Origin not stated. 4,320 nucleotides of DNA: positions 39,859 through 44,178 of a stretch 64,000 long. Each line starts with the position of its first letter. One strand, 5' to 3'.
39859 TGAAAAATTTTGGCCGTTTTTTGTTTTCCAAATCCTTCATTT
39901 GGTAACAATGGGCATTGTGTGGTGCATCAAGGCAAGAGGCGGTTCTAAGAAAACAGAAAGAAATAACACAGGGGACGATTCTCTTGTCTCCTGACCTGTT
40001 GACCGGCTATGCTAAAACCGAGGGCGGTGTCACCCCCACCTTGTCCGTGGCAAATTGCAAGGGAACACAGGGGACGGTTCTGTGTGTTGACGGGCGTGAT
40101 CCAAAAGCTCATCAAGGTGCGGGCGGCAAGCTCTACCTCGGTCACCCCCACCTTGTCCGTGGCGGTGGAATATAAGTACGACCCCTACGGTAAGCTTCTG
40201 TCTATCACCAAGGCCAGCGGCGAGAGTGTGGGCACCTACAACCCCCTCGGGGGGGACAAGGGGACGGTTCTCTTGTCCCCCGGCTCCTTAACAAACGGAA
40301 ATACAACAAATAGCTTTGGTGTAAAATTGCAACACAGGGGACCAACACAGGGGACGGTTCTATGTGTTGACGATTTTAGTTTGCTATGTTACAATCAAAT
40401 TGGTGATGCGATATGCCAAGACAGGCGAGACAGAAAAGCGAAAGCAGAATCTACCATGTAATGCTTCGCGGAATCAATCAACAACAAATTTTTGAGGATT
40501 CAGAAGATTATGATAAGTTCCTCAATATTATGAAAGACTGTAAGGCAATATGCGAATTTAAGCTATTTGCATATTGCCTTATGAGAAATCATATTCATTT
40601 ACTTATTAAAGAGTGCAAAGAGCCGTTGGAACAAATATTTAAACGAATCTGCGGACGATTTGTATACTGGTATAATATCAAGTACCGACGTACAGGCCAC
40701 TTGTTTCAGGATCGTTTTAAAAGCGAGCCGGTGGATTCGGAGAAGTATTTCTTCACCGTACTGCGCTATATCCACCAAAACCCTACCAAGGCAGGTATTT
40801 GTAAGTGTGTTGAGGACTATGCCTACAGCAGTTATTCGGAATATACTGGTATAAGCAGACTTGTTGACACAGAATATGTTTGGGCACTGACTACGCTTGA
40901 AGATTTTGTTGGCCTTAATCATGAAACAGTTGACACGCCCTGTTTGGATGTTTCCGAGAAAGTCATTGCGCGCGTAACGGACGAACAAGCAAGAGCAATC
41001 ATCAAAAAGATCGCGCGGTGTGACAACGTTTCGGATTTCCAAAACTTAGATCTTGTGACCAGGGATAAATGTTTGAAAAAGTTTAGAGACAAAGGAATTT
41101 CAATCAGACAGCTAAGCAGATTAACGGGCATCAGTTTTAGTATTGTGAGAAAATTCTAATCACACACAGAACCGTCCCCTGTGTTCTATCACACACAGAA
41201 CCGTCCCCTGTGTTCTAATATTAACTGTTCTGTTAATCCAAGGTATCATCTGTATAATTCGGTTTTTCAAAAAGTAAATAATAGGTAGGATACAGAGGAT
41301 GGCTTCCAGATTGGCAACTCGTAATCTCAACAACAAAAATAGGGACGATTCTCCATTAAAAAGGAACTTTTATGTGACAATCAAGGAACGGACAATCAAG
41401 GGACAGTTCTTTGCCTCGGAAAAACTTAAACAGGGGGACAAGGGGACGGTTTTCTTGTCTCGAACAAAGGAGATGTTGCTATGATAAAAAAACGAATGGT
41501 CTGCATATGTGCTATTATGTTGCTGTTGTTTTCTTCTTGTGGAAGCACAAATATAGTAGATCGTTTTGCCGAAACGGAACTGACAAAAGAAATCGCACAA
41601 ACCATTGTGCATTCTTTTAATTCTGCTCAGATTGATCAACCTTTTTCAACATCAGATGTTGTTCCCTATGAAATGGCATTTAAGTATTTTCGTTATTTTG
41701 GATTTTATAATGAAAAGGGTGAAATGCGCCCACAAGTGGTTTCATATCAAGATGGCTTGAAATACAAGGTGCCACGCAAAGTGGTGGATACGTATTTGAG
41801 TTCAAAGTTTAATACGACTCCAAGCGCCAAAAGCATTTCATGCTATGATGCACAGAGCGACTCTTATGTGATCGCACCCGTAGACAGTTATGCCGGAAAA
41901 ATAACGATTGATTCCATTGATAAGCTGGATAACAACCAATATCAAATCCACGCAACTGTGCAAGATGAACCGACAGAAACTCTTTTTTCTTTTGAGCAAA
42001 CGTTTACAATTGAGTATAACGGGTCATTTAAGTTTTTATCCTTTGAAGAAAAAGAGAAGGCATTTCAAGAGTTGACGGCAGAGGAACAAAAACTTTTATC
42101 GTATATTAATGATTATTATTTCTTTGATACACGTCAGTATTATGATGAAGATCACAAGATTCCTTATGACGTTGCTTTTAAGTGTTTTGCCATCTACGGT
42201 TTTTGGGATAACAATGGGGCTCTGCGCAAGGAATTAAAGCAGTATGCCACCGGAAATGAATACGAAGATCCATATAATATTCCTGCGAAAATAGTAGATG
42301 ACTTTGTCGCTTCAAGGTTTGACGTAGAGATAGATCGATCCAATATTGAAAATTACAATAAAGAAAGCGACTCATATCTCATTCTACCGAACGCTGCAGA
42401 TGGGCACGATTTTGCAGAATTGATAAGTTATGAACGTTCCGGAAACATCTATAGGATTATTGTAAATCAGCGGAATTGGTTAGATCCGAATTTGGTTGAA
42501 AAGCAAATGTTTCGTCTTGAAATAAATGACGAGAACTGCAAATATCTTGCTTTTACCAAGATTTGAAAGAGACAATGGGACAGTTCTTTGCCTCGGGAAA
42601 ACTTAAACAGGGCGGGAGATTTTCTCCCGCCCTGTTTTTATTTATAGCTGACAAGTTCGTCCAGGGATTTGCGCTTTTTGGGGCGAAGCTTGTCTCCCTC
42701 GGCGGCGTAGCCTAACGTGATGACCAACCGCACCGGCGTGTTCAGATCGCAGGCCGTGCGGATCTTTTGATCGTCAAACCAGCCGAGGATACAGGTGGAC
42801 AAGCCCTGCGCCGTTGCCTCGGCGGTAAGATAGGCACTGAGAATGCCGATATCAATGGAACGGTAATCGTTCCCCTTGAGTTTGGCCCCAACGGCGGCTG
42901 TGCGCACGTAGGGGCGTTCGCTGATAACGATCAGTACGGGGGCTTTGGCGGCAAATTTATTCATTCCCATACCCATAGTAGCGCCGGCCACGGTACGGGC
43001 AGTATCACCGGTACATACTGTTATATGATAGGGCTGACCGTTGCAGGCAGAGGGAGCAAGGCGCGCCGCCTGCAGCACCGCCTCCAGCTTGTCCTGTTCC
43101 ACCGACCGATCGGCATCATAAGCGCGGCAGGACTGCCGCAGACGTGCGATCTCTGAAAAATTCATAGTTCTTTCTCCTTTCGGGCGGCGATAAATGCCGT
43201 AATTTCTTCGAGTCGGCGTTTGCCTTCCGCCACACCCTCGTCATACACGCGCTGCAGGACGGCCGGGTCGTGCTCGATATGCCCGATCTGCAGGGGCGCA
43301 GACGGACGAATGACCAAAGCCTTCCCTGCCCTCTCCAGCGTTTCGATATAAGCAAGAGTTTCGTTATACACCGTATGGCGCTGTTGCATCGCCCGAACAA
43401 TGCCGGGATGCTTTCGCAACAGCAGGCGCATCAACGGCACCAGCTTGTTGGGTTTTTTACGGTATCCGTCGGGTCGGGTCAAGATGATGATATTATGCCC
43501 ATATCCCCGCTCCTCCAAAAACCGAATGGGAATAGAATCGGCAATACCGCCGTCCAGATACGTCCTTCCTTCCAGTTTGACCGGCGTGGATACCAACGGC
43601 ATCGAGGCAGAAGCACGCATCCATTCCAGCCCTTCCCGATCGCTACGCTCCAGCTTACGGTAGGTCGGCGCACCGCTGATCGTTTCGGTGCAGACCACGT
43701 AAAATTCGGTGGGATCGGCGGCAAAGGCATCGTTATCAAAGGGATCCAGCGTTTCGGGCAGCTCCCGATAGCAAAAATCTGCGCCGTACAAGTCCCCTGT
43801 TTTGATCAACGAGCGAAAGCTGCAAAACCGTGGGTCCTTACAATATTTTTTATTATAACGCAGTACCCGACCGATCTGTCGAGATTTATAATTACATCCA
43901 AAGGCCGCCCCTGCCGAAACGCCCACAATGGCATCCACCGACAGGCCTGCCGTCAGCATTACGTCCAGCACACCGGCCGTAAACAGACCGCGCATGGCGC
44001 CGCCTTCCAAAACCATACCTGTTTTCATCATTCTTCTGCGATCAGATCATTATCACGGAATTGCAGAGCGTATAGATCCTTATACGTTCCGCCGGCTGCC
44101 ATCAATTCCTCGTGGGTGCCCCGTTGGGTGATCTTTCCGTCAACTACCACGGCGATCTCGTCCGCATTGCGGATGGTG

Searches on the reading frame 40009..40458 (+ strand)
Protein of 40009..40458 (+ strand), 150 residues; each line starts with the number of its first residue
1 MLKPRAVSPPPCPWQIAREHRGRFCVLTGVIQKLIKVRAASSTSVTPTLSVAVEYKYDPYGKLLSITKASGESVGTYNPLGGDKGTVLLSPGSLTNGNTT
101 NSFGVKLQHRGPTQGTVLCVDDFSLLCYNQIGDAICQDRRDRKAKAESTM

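Call 6: search_protein_families(library=pfam, proteins=[window:40009-40458:+], max_evalue=0.1)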
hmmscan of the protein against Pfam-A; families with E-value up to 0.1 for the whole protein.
window:40009-40458:+ (150 aa): 1 family
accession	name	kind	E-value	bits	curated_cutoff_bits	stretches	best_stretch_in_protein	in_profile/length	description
PF05593.20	RHS_repeat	-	0.01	16.7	22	1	43-72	8-37/38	RHS Repeat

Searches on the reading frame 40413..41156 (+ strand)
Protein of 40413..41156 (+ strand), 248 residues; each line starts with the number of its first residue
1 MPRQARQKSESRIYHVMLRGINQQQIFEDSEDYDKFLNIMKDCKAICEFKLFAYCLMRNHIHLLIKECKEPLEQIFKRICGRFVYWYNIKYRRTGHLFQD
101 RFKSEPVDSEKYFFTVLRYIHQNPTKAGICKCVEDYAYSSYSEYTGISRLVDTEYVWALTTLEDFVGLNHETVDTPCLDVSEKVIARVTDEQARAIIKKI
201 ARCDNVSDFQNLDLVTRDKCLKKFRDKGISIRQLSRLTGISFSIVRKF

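Call 6: search_protein_families(library=pfam, proteins=[window:40413-41156:+], max_evalue=0.1)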
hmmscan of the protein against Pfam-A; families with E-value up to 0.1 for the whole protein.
window:40413-41156:+ (248 aa): 2 families
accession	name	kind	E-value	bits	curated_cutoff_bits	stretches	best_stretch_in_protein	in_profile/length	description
PF01797.21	Y1_Tnp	-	9.2e-14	52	23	1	12-123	5-121/121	Transposase IS200 like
PF02671.26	PAH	-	0.045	13.9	21.3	0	31-45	1-15/45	Paired amphipathic helix repeat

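Call 7: search_protein_families(library=ncbifam, proteins=[window:40413-41156:+], max_evalue=0.1)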
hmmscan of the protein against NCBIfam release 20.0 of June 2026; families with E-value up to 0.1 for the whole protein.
window:40413-41156:+ (248 aa): 3 families
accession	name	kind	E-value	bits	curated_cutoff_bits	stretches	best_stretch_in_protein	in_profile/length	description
NF047646.1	REP_Tyr_transpos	equivalog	3e-21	75.8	80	1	4-139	2-146/146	REP-associated tyrosine transposase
NF041432.1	MchS3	subfamily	0.031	14.7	100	1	23-59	25-61/105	MchS3 family protein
NF040595.1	HTH_Cbp1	equivalog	0.045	13.7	140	0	220-247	7-34/135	CRISPR DNA repeat-binding protein Cbp1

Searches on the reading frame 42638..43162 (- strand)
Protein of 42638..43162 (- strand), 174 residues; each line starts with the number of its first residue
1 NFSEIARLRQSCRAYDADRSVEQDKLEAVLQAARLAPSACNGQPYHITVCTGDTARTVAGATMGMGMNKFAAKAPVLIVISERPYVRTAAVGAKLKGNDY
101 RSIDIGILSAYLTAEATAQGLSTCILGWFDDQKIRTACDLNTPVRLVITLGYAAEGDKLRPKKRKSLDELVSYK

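Call 78: search_protein_families(library=pfam, proteins=[window:42638-43162:-], max_evalue=0.001)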
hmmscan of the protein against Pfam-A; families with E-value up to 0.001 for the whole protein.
window:42638-43162:- (174 aa): 2 families
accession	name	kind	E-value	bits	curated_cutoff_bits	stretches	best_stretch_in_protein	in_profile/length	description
PF00881.29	Nitroreductase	-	3.2e-22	79.9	23.5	2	8-59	3-54/167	Nitroreductase family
PF14512.11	TM1586_NiRdase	-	2.9e-13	50.4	27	2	103-174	82-152/215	Putative TM nitroreductase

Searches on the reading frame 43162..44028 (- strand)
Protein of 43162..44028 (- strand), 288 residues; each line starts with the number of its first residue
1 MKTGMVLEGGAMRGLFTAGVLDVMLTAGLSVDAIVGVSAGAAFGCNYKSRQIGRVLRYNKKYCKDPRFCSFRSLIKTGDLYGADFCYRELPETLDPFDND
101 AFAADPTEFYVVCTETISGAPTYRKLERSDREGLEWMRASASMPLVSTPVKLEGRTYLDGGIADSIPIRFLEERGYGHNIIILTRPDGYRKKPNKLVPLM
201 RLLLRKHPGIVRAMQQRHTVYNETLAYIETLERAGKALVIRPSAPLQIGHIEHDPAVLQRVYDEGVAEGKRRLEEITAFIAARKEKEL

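Call 78: search_protein_families(library=pfam, proteins=[window:43162-44028:-], max_evalue=0.001)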
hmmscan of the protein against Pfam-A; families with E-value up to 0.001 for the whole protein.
window:43162-44028:- (288 aa): 2 families
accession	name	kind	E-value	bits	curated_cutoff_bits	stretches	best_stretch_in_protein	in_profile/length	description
PF01734.28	Patatin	-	4.2e-23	83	27.7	1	5-169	1-188/191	Patatin-like phospholipase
PF19890.4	DUF6363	-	5.4e-23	81.1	26.4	1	207-280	1-74/75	Domain of unknown function (DUF6363)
